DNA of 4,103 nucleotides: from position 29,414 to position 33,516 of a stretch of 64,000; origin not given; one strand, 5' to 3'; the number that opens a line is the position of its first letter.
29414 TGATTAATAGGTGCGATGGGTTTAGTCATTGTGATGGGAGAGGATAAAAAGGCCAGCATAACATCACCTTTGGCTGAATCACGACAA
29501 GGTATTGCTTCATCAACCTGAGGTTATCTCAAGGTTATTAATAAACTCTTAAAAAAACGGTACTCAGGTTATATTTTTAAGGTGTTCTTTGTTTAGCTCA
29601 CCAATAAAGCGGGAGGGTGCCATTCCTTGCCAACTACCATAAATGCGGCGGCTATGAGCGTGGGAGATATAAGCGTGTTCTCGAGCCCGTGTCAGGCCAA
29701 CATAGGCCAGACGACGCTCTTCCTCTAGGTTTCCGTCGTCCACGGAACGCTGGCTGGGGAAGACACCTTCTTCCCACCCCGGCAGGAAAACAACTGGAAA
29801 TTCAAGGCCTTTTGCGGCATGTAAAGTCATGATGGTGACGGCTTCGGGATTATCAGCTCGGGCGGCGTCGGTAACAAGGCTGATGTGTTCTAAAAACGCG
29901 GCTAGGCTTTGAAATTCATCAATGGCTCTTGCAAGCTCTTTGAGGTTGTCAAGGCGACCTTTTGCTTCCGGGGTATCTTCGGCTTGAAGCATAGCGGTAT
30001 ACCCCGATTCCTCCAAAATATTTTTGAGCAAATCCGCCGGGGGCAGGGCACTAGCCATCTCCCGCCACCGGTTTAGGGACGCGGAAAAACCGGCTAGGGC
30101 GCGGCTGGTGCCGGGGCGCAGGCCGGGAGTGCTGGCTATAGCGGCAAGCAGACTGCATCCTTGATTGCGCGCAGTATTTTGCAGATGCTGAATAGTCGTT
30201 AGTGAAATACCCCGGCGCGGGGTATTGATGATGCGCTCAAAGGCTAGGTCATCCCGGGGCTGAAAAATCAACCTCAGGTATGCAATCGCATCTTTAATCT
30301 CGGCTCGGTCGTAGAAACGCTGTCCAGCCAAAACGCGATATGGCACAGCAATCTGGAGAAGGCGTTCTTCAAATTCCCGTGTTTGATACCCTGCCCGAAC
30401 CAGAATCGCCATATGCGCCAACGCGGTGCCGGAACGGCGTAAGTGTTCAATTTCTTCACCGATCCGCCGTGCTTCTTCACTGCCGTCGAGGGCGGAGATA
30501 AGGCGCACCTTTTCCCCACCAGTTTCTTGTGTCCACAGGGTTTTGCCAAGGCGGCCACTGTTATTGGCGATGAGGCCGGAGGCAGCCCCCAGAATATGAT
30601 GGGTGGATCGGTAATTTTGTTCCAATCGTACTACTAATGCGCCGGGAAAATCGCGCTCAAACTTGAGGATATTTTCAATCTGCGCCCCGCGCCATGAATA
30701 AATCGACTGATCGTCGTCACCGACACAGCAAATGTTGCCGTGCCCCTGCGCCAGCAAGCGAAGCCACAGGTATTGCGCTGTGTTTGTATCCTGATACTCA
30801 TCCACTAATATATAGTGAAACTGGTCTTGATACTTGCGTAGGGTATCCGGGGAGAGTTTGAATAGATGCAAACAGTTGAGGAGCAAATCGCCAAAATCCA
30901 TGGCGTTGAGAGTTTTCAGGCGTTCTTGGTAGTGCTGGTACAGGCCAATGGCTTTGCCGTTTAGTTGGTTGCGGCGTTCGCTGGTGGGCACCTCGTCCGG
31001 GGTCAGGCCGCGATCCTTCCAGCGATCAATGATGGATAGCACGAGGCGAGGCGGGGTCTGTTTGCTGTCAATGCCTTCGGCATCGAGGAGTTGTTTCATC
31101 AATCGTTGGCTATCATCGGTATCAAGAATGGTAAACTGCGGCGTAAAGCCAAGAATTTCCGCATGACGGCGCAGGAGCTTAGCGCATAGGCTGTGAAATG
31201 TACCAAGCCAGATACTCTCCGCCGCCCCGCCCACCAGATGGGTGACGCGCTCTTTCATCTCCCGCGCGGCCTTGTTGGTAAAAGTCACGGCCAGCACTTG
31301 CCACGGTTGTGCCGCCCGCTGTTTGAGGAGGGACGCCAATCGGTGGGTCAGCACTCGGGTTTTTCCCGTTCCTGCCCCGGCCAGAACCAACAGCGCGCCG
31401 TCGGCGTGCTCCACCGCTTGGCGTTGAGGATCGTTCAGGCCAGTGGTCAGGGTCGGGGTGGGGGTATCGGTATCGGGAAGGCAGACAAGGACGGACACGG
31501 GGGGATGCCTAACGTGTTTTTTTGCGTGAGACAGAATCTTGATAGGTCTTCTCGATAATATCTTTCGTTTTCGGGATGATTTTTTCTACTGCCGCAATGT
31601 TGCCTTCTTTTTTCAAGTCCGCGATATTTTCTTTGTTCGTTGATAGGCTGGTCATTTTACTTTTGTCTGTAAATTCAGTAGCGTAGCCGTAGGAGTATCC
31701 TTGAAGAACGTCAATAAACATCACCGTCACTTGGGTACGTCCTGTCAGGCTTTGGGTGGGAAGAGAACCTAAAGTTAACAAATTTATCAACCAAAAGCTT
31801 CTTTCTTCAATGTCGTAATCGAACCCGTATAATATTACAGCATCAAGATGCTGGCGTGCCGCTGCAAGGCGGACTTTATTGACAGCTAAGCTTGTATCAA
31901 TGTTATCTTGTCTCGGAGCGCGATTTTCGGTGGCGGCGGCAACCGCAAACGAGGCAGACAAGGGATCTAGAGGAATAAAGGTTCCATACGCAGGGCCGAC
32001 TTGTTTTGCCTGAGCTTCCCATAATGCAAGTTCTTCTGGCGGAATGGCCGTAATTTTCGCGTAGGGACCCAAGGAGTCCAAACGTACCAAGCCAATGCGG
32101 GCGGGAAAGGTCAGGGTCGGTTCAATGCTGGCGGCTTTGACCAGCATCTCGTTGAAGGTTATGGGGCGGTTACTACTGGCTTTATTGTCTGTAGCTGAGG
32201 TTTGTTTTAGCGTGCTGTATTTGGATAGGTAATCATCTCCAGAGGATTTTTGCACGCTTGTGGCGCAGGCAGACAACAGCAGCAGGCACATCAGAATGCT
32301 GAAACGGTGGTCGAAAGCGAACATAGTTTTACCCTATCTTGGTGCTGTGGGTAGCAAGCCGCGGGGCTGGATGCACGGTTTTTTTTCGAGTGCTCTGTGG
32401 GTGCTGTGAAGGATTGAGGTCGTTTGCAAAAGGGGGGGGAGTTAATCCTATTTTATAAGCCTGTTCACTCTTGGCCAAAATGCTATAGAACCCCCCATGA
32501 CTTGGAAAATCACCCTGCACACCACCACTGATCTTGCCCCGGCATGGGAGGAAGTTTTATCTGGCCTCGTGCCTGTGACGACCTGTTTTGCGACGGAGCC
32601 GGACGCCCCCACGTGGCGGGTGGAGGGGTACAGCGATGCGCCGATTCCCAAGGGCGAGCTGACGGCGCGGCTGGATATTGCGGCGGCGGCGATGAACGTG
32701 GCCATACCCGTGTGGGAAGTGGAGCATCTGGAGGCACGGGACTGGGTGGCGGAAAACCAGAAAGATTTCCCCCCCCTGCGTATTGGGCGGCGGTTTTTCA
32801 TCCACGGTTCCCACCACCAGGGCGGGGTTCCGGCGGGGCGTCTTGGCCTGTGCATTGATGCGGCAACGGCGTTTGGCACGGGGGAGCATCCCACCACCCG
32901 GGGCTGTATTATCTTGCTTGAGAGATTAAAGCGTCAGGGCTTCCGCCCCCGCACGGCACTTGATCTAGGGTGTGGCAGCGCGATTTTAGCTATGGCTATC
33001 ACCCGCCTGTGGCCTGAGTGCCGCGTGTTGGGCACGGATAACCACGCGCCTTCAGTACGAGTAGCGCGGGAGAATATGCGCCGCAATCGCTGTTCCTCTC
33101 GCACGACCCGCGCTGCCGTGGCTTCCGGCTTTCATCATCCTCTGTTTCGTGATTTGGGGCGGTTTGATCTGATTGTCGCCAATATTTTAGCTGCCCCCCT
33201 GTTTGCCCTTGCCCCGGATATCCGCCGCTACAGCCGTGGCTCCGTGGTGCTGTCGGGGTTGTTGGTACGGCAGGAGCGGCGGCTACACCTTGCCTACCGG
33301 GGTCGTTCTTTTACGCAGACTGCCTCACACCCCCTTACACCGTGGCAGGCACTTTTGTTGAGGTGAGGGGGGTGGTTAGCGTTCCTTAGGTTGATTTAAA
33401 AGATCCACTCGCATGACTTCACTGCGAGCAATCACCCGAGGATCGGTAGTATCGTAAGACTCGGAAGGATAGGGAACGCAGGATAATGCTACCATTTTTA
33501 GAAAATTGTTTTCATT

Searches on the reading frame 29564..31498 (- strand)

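Call 6: search_protein_families(library=pfam, proteins=[window:29564-31498:-], max_evalue=0.01)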
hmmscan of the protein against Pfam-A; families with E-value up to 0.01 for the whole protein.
window:29564-31498:- (644 aa): 10 families
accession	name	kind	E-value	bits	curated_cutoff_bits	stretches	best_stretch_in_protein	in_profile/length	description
PF00580.27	UvrD-helicase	-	3.7e-94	315.8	23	1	21-285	1-271/271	UvrD/REP helicase N-terminal domain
PF13361.12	UvrD_C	-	5.7e-72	243.5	25.6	2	290-451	1-162/350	UvrD-like helicase C-terminal domain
PF13245.12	AAA_19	-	5e-22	78.9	25.1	1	25-268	1-132/134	AAA domain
PF13604.12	AAA_30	-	8.1e-10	39.2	27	1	21-85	2-66/191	AAA domain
PF13538.12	UvrD_C_2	-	2.3e-09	37.4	27.4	1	554-611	2-51/52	UvrD-like helicase C-terminal domain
PF01443.25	Viral_helicase1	-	2.1e-06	28.1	21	0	550-610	173-225/228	Viral superfamily 1 RNA helicase core domain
PF13086.12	AAA_11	-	0.00059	20.1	27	1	21-87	2-74/257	AAA domain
PF04851.21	ResIII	-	0.0052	17.2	22.5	0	31-94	21-82/164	Type III restriction enzyme, res subunit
PF13401.12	AAA_22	-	0.0086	16.8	27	0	32-127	4-65/130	AAA domain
PF13191.12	AAA_16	-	0.0091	16.9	32.6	0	27-139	18-122/167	AAA ATPase domain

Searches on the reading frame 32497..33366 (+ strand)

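Call 6: search_protein_families(library=pfam, proteins=[window:32497-33366:+], max_evalue=0.01)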
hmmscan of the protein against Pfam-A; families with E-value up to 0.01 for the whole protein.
window:32497-33366:+ (289 aa): 6 families
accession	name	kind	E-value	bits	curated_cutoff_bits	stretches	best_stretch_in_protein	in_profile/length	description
PF06325.19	PrmA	-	1.8e-46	159.4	22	1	53-286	69-291/296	Ribosomal protein L11 methyltransferase (PrmA)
PF05175.20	MTS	-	2.7e-09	37.3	23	1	136-229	19-105/170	Methyltransferase small domain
PF13649.12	Methyltransf_25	-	1.3e-07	32.6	27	1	155-229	2-71/97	Methyltransferase domain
PF13847.12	Methyltransf_31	-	2.2e-06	27.9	27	1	153-232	6-84/145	Methyltransferase domain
PF08242.18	Methyltransf_12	-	8.6e-06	26.8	30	1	155-229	1-72/98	Methyltransferase domain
PF08241.18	Methyltransf_11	-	3.1e-05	25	21.2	1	155-229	1-67/95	Methyltransferase domain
